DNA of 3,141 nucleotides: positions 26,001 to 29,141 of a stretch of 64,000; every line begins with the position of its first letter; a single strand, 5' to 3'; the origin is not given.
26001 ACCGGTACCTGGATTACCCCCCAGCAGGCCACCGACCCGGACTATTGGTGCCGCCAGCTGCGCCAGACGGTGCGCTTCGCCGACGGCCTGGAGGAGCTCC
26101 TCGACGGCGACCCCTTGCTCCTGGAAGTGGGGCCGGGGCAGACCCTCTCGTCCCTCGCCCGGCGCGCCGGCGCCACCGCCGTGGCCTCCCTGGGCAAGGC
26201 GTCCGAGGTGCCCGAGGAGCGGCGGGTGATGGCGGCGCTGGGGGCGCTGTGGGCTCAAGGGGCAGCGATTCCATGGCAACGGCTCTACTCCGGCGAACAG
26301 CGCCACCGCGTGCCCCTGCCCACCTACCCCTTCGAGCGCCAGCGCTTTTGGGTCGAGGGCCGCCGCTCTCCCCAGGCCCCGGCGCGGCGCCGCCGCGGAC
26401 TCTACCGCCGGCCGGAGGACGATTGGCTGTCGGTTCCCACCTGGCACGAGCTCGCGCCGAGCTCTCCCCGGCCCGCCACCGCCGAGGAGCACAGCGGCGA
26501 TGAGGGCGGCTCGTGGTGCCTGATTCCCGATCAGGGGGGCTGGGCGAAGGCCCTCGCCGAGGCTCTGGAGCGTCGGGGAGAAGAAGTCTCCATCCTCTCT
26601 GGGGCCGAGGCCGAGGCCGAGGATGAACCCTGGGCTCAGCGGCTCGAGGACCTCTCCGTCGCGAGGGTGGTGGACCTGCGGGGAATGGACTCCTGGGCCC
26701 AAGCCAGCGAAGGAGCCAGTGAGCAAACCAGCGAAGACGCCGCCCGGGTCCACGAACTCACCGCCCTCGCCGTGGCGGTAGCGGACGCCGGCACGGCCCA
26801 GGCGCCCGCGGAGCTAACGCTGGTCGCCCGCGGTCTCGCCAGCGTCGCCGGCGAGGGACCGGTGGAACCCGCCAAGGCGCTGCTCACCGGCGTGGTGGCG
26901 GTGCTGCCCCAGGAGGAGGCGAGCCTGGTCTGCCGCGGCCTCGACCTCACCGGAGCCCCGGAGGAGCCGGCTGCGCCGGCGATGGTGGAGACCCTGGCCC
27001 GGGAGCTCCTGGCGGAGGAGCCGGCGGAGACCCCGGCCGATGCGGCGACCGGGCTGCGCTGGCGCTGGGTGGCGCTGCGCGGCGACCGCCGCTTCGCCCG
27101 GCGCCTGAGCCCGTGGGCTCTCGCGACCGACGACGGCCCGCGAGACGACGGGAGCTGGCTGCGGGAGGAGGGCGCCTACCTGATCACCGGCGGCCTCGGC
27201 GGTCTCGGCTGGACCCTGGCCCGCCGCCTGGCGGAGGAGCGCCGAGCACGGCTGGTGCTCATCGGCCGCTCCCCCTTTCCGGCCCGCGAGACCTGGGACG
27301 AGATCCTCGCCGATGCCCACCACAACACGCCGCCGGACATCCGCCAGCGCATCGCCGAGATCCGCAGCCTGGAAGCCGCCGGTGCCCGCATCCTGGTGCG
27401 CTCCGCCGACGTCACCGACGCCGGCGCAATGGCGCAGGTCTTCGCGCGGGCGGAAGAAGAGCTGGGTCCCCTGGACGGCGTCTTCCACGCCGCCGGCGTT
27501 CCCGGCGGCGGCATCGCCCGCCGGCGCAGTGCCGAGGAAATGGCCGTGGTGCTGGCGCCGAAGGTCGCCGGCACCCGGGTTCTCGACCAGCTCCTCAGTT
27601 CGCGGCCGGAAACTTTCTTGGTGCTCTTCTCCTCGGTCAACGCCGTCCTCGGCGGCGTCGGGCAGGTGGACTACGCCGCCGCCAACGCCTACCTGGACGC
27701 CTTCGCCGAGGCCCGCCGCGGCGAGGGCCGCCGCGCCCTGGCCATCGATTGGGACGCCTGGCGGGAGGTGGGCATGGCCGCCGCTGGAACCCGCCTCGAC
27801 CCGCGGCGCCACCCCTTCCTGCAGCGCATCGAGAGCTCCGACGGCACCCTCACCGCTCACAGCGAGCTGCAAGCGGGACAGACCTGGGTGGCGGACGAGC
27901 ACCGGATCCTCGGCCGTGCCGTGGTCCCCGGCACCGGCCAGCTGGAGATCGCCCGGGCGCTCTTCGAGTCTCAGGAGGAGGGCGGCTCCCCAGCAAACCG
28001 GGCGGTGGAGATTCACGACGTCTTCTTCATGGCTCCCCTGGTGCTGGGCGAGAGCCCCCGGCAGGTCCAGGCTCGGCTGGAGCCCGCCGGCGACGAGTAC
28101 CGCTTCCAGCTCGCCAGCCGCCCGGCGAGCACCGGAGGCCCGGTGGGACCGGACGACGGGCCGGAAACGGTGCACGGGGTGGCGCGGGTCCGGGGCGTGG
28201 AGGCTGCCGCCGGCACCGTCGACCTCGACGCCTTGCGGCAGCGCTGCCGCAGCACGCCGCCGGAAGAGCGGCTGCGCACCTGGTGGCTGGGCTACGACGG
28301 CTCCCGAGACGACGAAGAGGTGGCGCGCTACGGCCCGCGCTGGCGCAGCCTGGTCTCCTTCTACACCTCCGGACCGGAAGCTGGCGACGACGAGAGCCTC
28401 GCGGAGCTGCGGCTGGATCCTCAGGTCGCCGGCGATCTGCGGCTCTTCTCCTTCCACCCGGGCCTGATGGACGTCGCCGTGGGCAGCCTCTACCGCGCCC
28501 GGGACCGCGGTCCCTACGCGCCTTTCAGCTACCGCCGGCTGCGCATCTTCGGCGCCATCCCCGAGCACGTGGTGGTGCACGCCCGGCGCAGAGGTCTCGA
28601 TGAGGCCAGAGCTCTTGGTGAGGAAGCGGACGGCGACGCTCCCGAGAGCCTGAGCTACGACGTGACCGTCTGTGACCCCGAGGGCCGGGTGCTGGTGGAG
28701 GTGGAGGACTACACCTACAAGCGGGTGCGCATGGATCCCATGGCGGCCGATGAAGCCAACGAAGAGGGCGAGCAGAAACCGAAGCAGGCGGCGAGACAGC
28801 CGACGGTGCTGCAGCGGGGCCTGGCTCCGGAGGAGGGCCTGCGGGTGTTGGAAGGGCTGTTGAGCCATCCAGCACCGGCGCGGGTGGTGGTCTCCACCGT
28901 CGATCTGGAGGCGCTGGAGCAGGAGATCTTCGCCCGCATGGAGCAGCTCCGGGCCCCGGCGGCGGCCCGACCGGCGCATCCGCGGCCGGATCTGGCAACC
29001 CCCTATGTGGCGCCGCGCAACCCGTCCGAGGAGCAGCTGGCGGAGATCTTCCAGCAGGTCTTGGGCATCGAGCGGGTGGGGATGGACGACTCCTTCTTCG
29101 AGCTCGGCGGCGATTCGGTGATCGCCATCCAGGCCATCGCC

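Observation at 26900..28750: Non-canonical reductive-loop order KS-AT-KR-DH-T in the final PKS module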

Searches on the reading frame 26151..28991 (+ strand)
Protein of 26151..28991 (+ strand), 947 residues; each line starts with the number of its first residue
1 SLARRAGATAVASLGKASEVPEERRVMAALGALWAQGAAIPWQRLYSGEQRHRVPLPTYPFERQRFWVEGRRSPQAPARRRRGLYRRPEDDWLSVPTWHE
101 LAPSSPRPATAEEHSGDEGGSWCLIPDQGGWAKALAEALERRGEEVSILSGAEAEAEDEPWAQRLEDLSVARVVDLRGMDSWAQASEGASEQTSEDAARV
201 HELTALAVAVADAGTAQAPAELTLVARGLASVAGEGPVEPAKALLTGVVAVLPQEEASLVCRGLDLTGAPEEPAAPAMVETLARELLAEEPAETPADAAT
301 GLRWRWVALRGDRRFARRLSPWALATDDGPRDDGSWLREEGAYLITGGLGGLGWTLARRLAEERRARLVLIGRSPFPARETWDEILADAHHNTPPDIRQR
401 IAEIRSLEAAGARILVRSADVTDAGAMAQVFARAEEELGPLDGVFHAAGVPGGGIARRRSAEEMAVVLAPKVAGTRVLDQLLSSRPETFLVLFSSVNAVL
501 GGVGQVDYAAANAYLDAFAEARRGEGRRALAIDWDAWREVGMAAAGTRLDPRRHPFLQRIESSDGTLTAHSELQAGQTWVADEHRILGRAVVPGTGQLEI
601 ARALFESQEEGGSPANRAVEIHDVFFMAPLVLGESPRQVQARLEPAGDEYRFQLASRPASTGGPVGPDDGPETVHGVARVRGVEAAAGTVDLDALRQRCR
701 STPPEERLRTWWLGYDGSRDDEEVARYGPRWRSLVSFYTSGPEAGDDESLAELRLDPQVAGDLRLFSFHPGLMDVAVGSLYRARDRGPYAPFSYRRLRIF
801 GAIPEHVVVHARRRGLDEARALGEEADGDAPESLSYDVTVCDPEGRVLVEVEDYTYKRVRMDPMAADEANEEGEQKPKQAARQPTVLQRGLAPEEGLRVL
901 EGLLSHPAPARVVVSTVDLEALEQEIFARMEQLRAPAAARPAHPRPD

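Call 8: search_solved_structures(query=window:26151-28991:+, max_evalue=0.001, show_alignments=2)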
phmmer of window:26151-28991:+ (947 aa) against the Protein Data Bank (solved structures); distinct sequences matched with E-value up to 0.001: 84 (the best 60 are shown).
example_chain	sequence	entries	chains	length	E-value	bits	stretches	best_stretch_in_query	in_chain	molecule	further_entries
5ktk_A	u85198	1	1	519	3.1e-30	108.5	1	339-546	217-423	Polyketide synthase PksJ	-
5d2e_A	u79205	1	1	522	6.5e-30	107.5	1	324-567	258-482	MlnE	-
4j1q_A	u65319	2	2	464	9.3e-29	103.6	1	336-545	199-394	Polyketide synthase PksJ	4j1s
3slk_A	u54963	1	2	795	6.3e-25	91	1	340-545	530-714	Polyketide synthase extender module 2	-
7zma_A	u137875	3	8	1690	1.5e-24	89.7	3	554-859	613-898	Putative polyketide synthase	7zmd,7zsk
7m7j_B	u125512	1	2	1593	2.9e-23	85.4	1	29-557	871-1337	EryAI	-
7m7f_B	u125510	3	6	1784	6.7e-23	84.2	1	29-557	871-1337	EryAI,6-deoxyerythronolide-B synthase EryA3, modules 5 and 6 chimera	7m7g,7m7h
8tjn_B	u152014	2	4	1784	6.8e-23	84.2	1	29-557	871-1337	EryAI,6-deoxyerythronolide-B synthase EryA3, modules 5 and 6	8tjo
4hxy_A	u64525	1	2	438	1.4e-22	83.2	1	307-546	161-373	Plm1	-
7m7i_B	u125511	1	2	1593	8.5e-22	80.6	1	29-557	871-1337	EryAI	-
3mjv_A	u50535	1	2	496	7.1e-21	77.5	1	304-544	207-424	AmphB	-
3mjc_A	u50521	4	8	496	1.6e-20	76.4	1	304-544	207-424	AmphB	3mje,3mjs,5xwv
4dif_A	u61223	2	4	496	1.8e-20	76.2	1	304-544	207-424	AmphB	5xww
3mjt_A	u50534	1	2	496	6.6e-20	74.3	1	304-544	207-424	AmphB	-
4imp_A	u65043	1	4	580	8.4e-20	74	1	300-553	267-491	Polyketide synthase extender modules 3-4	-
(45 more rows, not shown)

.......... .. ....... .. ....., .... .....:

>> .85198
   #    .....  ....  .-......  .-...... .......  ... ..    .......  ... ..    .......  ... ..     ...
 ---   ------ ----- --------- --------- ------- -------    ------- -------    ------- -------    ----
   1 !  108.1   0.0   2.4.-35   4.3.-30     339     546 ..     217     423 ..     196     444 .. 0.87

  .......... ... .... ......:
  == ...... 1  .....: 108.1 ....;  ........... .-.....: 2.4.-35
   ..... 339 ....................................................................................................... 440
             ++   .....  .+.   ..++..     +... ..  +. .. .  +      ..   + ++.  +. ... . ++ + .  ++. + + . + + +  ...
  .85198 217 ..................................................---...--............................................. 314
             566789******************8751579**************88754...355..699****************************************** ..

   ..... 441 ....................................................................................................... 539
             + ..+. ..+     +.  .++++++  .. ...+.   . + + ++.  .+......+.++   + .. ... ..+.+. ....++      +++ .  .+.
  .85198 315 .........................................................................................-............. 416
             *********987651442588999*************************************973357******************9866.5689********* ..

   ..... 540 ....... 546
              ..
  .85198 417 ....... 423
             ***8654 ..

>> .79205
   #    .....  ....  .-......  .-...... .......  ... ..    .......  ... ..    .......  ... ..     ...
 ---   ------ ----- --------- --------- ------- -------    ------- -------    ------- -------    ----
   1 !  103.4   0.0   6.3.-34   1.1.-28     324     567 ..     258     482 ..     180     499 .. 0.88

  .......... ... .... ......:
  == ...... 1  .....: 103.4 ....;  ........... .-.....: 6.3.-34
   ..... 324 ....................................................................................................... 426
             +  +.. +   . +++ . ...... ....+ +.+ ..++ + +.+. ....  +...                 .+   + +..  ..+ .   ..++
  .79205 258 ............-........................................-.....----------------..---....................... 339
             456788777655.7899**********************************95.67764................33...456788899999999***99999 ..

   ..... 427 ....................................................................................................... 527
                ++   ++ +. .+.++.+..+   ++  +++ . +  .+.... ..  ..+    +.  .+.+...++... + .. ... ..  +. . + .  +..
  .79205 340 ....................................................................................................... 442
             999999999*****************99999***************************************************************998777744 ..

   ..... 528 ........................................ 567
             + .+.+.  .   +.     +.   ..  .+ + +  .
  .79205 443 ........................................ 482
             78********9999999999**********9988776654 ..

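Call 10: find_homologous_proteins(query=window:26151-28991:+, max_evalue=1e-10)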
Query window:26151-28991:+ (947 aa): 2540 proteins with E <= 1e-10 among 8000 candidates; the best 120 are listed.
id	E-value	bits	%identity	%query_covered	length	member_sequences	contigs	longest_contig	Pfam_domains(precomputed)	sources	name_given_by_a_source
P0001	3.2e-126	441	33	100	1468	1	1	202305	PF08659.17,PF22336.3,PF21394.4,PF21089.4,PF22621.3,PF00550.32,PF13561.13,PF14765.13,PF00106.32,PF00698.27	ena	-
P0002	2.0e-121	425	35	98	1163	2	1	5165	PF08659.17,PF21394.4,PF21089.4,PF00550.32,PF13561.13,PF14765.13,PF00106.32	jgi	jgi:acyl transferase domain-containing protein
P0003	9.7e-117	410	37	99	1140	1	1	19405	PF08659.17,PF21394.4,PF21089.4,PF00550.32,PF13561.13,PF14765.13,PF00106.32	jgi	jgi:acyl transferase domain-containing protein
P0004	3.9e-116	408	35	100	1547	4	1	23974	PF08659.17,PF22336.3,PF21394.4,PF21089.4,PF22621.3,PF00550.32,PF13561.13,PF14765.13,PF00106.32,PF16197.12,PF00698.27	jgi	jgi:acyl transferase domain-containing protein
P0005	8.7e-113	397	33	57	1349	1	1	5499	PF08659.17,PF21394.4,PF00550.32,PF13561.13,PF00106.32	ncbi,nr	ncbi:MAG: SDR family oxidoreductase, partial [Chloroflexi bacterium]|nr:SDR family oxidoreductase [C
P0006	5.8e-112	394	36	94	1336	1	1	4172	PF08659.17,PF21394.4,PF21089.4,PF00550.32,PF13561.13,PF14765.13,PF13193.13,PF00106.32,PF00698.27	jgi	jgi:acyl transferase domain-containing protein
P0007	1.2e-111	393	33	97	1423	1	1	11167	PF08659.17,PF22336.3,PF21394.4,PF21089.4,PF22621.3,PF00550.32,PF13561.13,PF14765.13,PF00106.32,PF01370.28,PF00698.27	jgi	jgi:acyl transferase domain-containing protein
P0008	3.1e-111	392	32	98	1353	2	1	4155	PF08659.17,PF21394.4,PF21089.4,PF00550.32,PF13561.13,PF14765.13,PF00106.32,PF00698.27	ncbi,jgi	ncbi:MAG TPA: SDR family NAD(P)-dependent oxidoreductase [Pyrinomonadaceae bacterium]|jgi:malonyl Co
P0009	9.6e-110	387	32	98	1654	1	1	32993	PF08659.17,PF22336.3,PF21394.4,PF21089.4,PF22621.3,PF00550.32,PF13561.13,PF16197.12,PF00698.27,PF14765.13,PF00106.32,PF02801.29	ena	-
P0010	2.1e-109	386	33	97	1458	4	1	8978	PF08659.17,PF22336.3,PF21394.4,PF21089.4,PF22621.3,PF00550.32,PF13561.13,PF14765.13,PF00106.32,PF16197.12,PF00698.27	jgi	jgi:acyl transferase domain-containing protein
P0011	6.0e-109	384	30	97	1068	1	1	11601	PF08659.17,PF21394.4,PF21089.4,PF00550.32,PF14765.13,PF00106.32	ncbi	ncbi:MAG: SDR family NAD(P)-dependent oxidoreductase, partial [Microcystaceae cyanobacterium]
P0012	2.2e-108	382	32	96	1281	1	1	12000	PF08659.17,PF21394.4,PF21089.4,PF00550.32,PF13561.13,PF14765.13,PF00106.32,PF00698.27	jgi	jgi:acyl transferase domain-containing protein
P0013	4.0e-108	381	32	88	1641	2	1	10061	PF08659.17,PF22336.3,PF00109.33,PF21394.4,PF21089.4,PF22621.3,PF13561.13,PF16197.12,PF00698.27,PF14765.13,PF00106.32,PF02801.29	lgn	-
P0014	1.4e-107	379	32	97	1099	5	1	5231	PF08659.17,PF21394.4,PF21089.4,PF00550.32,PF13561.13,PF14765.13,PF00106.32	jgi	jgi:acyl transferase domain-containing protein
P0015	6.1e-107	377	31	88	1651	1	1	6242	PF08659.17,PF22336.3,PF00109.33,PF21394.4,PF21089.4,PF22621.3,PF13561.13,PF16197.12,PF00698.27,PF14765.13,PF00106.32,PF02801.29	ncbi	-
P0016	5.7e-105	371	31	97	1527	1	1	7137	PF08659.17,PF00668.26,PF21394.4,PF21089.4,PF00550.32,PF13561.13,PF14765.13,PF00106.32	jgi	jgi:iturin family lipopeptide synthetase A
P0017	4.9e-104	368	32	88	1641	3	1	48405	PF08659.17,PF22336.3,PF00109.33,PF21394.4,PF21089.4,PF22621.3,PF13561.13,PF16197.12,PF00698.27,PF14765.13,PF00106.32,PF02801.29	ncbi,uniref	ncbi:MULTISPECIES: type I polyketide synthase [unclassified Microcoleus]|uniref:type I polyketide sy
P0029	5.2e-100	354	35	95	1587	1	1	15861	PF08659.17,PF00296.27,PF21089.4,PF00550.32,PF13561.13,PF14765.13,PF00106.32,PF00698.27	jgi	jgi:natural product biosynthesis luciferase-like monooxygenase protein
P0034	8.6e-96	340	31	95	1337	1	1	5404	PF08659.17,PF21394.4,PF21089.4,PF00550.32,PF13561.13,PF14765.13,PF00975.27,PF00106.32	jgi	jgi:thioesterase domain-containing protein/NADP-dependent 3-hydroxy acid dehydrogenase YdfG/acyl car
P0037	5.9e-94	334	31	97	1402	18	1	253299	PF08659.17,PF21394.4,PF21089.4,PF00550.32,PF13561.13,PF14765.13,PF00975.27,PF00106.32,PF00698.27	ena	-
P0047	5.0e-89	318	32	98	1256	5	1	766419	PF08659.17,PF21394.4,PF21089.4,PF00550.32,PF13561.13,PF14765.13,PF00106.32,PF00698.27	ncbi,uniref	ncbi:SDR family NAD(P)-dependent oxidoreductase [Kouleothrix sp.]|uniref:polyketide synthase family 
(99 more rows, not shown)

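Call 16: search_protein_families(library=pfam, proteins=[P0001, P0016, P0017, P0029, P0037, P0047], max_evalue=0.00001)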
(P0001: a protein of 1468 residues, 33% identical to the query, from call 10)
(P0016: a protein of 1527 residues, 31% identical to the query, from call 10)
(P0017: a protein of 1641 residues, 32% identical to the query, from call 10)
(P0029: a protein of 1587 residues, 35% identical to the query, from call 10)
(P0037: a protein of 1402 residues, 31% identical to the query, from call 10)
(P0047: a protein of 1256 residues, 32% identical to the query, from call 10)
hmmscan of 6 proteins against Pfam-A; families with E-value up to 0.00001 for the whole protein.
P0001 (1468 aa): 10 families
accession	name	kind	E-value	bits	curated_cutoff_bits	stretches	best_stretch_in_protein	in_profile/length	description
PF00698.26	Acyl_transf_1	-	2.5e-54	185.3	32.7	1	106-389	1-276/319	Acyl transferase domain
PF08659.16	KR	-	2.1e-51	174.9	22.6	1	734-930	1-179/180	KR domain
PF21089.3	PKS_DH_N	-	1e-24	86.8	27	1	971-1070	1-102/103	Polyketide synthase dehydratase domain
PF22621.2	CurL-like_PKS_C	-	1.1e-23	83.4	27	1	22-85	1-64/64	CurL-like, PKS C-terminal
PF00550.31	PP-binding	-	6.4e-17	62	20.8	1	1354-1416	1-66/67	Phosphopantetheine attachment site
PF14765.12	PS-DH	-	8.4e-17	61.6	23.7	1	1126-1247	32-162/166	Polyketide synthase dehydratase N-terminal domain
PF21394.3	Beta-ketacyl_N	-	1.8e-15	57.4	26.9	1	509-612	4-107/170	Beta-ketoacyl synthase-like, N-terminal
PF22336.2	RhiE-like_linker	-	4.3e-15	55.9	27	1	26-88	2-63/67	RhiE-like, KS-MAT linker domain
PF00106.31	adh_short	-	1.3e-09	38.3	26.6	1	736-910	3-160/195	short chain dehydrogenase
PF13561.12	adh_short_C2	-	3e-07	30.7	27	1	794-860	35-102/236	Enoyl-(Acyl carrier protein) reductase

P0016 (1527 aa): 8 families
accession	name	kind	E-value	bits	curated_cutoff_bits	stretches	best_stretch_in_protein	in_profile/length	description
PF00668.25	Condensation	-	2.6e-114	382.9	30.6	1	1073-1515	2-455/456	Condensation domain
PF08659.16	KR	-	2.3e-46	158.4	22.6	1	351-550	1-180/180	KR domain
PF21089.3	PKS_DH_N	-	9.1e-19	67.8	27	1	577-681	1-103/103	Polyketide synthase dehydratase domain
PF21394.3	Beta-ketacyl_N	-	4.2e-17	62.7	26.9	1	130-233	20-116/170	Beta-ketoacyl synthase-like, N-terminal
PF00550.31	PP-binding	-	7.9e-15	55.3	20.8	1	990-1050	3-65/67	Phosphopantetheine attachment site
PF14765.12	PS-DH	-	1.4e-14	54.4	23.7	1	742-870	31-163/166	Polyketide synthase dehydratase N-terminal domain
PF00106.31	adh_short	-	1.2e-12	48.2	26.6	1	403-529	31-160/195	short chain dehydrogenase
PF13561.12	adh_short_C2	-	5.3e-07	29.9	27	1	411-528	35-153/236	Enoyl-(Acyl carrier protein) reductase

P0017 (1641 aa): 12 families
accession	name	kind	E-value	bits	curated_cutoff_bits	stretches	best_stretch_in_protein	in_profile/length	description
PF00109.32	ketoacyl-synt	-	2.7e-75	253.7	20.8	1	9-249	3-252/252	Beta-ketoacyl synthase, N-terminal domain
PF00698.26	Acyl_transf_1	-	6.1e-56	190.6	32.7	1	523-807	1-279/319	Acyl transferase domain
PF08659.16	KR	-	5.6e-50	170.2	22.6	1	1137-1334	1-180/180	KR domain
PF02801.28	Ketoacyl-synt_C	-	1.5e-44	151.2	20.8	1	257-376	1-119/119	Beta-ketoacyl synthase, C-terminal domain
PF21394.3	Beta-ketacyl_N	-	1.1e-26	94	26.9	1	929-1091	12-165/170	Beta-ketoacyl synthase-like, N-terminal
PF22621.2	CurL-like_PKS_C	-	4.3e-23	81.5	27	1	439-502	1-64/64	CurL-like, PKS C-terminal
PF21089.3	PKS_DH_N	-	2.8e-22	79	27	1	1361-1460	1-102/103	Polyketide synthase dehydratase domain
PF16197.11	KAsynt_C_assoc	-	7e-19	68.7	33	1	378-487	1-107/111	Ketoacyl-synthetase C-terminal extension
PF14765.12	PS-DH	-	1.6e-17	64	23.7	1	1514-1639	29-161/166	Polyketide synthase dehydratase N-terminal domain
PF22336.2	RhiE-like_linker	-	2.8e-14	53.3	27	1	442-503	1-61/67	RhiE-like, KS-MAT linker domain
PF13561.12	adh_short_C2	-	1e-11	45.3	27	1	1186-1270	27-109/236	Enoyl-(Acyl carrier protein) reductase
PF00106.31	adh_short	-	1.5e-09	38.1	26.6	1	1139-1312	3-159/195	short chain dehydrogenase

P0029 (1587 aa): 8 families
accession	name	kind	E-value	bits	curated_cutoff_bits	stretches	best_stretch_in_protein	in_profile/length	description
PF08659.16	KR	-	3e-52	177.6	22.6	1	469-666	1-180/180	KR domain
PF00296.26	Bac_luciferase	-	1.6e-44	153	27.9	1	1229-1541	1-313/314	Luciferase-like monooxygenase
PF21089.3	PKS_DH_N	-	2.4e-21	76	27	1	690-790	1-102/103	Polyketide synthase dehydratase domain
PF14765.12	PS-DH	-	2.4e-18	66.7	23.7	1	842-963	32-161/166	Polyketide synthase dehydratase N-terminal domain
PF00550.31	PP-binding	-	3.8e-15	56.3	20.8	1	1073-1136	1-67/67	Phosphopantetheine attachment site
PF00106.31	adh_short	-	8.2e-13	48.7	26.6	1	527-657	38-172/195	short chain dehydrogenase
PF00698.26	Acyl_transf_1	-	4.7e-12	46.4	32.7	1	15-141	142-267/319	Acyl transferase domain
PF13561.12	adh_short_C2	-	1.1e-06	28.9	27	1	528-602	34-109/236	Enoyl-(Acyl carrier protein) reductase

P0037 (1402 aa): 9 families
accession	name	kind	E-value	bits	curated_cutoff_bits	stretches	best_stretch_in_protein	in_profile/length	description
PF08659.16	KR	-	4.8e-48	163.9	22.6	1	475-668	1-180/180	KR domain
PF00975.26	Thioesterase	-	3.4e-26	93.3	26.4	1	1150-1270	2-125/226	Thioesterase domain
PF14765.12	PS-DH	-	3.1e-21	76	23.7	1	832-969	21-162/166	Polyketide synthase dehydratase N-terminal domain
PF21394.3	Beta-ketacyl_N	-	1.7e-20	73.7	26.9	1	277-429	17-164/170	Beta-ketoacyl synthase-like, N-terminal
PF00698.26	Acyl_transf_1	-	1.7e-18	67.6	32.7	1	16-185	146-317/319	Acyl transferase domain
PF21089.3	PKS_DH_N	-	7.6e-17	61.6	27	1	679-785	1-102/103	Polyketide synthase dehydratase domain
PF00550.31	PP-binding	-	3.2e-14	53.3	20.8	1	1059-1122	2-67/67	Phosphopantetheine attachment site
PF00106.31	adh_short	-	2.1e-11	44.1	26.6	1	478-651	4-160/195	short chain dehydrogenase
PF13561.12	adh_short_C2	-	5.2e-10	39.7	27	1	541-650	42-153/236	Enoyl-(Acyl carrier protein) reductase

P0047 (1256 aa): 8 families
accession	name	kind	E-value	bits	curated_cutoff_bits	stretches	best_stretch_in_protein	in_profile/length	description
PF08659.16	KR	-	4.7e-48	163.9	22.6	1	588-784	1-180/180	KR domain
PF00698.26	Acyl_transf_1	-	3.1e-46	158.7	32.7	1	1-302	14-316/319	Acyl transferase domain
PF14765.12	PS-DH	-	5.4e-22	78.5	23.7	1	956-1077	31-163/166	Polyketide synthase dehydratase N-terminal domain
PF21089.3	PKS_DH_N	-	1.3e-19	70.5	27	1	808-907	2-103/103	Polyketide synthase dehydratase domain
PF00550.31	PP-binding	-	6.8e-16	58.7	20.8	1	1165-1229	1-67/67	Phosphopantetheine attachment site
PF00106.31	adh_short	-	6.3e-13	49.1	26.6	1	650-768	42-164/195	short chain dehydrogenase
PF21394.3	Beta-ketacyl_N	-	2.9e-11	43.7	26.9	1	387-544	14-167/170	Beta-ketoacyl synthase-like, N-terminal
PF13561.12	adh_short_C2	-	1.1e-08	35.4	27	1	650-723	37-111/236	Enoyl-(Acyl carrier protein) reductase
